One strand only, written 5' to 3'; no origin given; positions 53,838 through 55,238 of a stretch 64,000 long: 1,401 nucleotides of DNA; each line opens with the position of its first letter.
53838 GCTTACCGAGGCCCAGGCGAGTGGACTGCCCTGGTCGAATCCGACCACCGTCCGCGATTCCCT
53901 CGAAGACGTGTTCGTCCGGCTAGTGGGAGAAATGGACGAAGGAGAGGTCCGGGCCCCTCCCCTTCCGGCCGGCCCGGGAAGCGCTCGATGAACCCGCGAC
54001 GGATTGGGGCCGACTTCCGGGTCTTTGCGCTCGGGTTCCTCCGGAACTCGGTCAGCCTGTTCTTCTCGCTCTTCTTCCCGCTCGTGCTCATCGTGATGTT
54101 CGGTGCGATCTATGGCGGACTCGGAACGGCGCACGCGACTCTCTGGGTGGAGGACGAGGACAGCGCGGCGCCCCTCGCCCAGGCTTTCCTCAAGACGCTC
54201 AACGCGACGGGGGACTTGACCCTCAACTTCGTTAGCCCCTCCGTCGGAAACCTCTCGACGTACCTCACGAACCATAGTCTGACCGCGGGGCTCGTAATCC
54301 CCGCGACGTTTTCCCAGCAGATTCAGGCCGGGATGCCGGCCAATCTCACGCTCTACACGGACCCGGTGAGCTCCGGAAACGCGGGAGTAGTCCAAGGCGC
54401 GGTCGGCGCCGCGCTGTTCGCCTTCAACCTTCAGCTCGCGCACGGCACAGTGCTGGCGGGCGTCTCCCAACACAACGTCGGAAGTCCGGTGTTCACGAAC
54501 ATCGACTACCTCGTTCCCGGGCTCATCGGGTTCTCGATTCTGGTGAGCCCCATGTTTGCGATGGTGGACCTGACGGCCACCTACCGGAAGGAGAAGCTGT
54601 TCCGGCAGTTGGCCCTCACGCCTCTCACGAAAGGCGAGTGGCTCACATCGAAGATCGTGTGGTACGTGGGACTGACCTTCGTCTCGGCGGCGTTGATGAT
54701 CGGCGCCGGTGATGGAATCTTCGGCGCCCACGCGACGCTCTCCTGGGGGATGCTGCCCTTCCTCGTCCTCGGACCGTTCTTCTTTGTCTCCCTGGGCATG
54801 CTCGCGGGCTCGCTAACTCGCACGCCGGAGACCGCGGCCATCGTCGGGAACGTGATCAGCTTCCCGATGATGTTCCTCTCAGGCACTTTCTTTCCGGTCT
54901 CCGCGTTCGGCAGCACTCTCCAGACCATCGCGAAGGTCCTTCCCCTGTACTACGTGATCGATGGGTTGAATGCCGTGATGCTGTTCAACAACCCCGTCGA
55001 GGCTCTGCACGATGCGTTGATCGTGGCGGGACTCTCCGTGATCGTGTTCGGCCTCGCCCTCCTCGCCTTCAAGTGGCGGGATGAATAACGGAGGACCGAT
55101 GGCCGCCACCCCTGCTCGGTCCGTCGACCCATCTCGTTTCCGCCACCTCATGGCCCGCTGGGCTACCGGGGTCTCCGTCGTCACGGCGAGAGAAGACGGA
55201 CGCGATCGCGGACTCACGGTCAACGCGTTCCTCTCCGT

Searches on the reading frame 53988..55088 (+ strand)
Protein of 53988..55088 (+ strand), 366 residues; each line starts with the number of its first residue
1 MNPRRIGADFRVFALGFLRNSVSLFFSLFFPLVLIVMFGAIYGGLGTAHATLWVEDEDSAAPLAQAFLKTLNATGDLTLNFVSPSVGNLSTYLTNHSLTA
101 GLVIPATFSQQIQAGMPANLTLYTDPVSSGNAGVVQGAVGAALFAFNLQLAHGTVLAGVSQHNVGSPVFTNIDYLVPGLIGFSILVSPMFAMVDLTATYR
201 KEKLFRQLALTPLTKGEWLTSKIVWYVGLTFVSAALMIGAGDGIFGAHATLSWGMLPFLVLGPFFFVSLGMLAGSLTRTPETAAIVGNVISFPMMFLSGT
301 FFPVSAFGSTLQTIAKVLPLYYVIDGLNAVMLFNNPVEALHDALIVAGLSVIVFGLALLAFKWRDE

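Call 22: find_encoding_contigs(protein=window:53988-55088:+, flank=10000, max_places=10)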
Protein window:53988-55088:+ (366 aa): 3 contigs read that carry it; 3 places shown.
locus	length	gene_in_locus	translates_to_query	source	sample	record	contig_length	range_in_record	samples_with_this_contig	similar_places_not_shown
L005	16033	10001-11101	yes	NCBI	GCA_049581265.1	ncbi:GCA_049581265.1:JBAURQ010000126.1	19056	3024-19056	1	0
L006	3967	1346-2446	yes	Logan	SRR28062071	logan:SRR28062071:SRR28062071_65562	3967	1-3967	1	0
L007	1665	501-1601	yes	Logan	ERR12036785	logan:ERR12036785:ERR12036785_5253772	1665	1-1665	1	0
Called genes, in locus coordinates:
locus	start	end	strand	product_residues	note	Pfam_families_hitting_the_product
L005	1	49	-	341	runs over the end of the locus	PF00528:BPD_transp_1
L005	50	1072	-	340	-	PF19300:BPD_transp_1_N, PF00528:BPD_transp_1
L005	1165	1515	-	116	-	PF02311:AraC_binding, PF06249:EutQ (weak), PF07883:Cupin_2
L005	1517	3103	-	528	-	PF00890:FAD_binding_2 (faint), PF01266:DAO (weak), PF01494:FAD_binding_3 (weak), PF01593:Amino_oxidase, PF01946:Thi4 (weak), PF12831:FAD_oxidored, PF13450:NAD_binding_8, PF01266:DAO (weak), +1 more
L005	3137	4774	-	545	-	PF00202:Aminotran_3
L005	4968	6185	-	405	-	PF03435:Sacchrp_dh_NADP, PF16653:Sacchrp_dh_C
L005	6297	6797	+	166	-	-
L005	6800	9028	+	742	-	PF06202:GDE_C, PF22422:MGH1-like_GH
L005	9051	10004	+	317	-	PF00005:ABC_tran, PF13175:AAA_15 (faint), PF13304:AAA_21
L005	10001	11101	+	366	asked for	PF01061:ABC2_membrane, PF12698:ABC2_membrane_3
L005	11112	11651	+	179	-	PF01613:Flavin_Reduct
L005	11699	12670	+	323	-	PF00890:FAD_binding_2 (faint), PF03486:HI0933_like (faint), PF07992:Pyr_redox_2, PF13738:Pyr_redox_3, PF00070:Pyr_redox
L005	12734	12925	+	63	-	PF14697:Fer4_21, PF12797:Fer4_2 (faint), PF12838:Fer4_7, PF13187:Fer4_9 (weak), PF13484:Fer4_16 (faint), PF00037:Fer4, PF12837:Fer4_6 (weak), PF13237:Fer4_10 (weak)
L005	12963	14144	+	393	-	PF00890:FAD_binding_2 (weak), PF01134:GIDA (faint), PF01266:DAO (faint), PF01494:FAD_binding_3, PF03486:HI0933_like (weak), PF07992:Pyr_redox_2, PF12831:FAD_oxidored, PF22578:GGR_cat, +1 more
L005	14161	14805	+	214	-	-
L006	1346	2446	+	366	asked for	PF01061:ABC2_membrane, PF12698:ABC2_membrane_3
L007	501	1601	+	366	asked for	PF01061:ABC2_membrane, PF12698:ABC2_membrane_3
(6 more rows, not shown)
